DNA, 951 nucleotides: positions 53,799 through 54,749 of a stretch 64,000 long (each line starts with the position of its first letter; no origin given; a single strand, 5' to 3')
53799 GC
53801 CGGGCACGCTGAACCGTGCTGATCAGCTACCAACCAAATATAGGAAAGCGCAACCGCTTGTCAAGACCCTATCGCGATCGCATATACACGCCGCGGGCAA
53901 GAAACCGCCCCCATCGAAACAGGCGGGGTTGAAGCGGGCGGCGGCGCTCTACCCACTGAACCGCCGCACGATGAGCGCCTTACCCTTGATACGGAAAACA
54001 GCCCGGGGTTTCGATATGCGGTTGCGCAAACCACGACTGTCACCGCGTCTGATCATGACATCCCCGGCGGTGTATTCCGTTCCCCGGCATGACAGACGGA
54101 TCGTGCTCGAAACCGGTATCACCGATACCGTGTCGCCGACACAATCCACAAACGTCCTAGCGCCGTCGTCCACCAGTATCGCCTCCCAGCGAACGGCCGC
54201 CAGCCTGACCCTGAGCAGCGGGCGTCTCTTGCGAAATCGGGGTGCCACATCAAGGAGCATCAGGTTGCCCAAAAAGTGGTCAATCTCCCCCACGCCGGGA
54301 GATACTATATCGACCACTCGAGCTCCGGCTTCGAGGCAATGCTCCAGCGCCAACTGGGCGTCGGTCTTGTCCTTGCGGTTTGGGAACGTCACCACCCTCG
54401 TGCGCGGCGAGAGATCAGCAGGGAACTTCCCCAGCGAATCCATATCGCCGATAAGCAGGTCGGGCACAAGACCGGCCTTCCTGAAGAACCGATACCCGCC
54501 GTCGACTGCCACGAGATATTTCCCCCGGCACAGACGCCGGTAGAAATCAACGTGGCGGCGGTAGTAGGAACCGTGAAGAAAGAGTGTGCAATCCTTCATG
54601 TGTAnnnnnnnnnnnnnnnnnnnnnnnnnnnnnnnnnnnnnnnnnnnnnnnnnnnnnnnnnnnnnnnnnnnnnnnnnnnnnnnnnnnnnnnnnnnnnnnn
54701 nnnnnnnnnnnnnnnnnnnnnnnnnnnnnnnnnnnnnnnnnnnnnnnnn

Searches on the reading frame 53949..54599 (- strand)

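Call 19: search_protein_families(library=pfam, proteins=[window:53949-54599:-], max_evalue=0.00001)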
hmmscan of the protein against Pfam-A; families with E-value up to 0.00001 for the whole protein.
window:53949-54599:- (216 aa): 1 family
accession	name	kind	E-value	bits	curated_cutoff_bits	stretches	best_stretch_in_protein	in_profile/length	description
PF04263.21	TPK_catalytic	-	1.9e-15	57.2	30.7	1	27-116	9-101/113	Thiamin pyrophosphokinase, catalytic domain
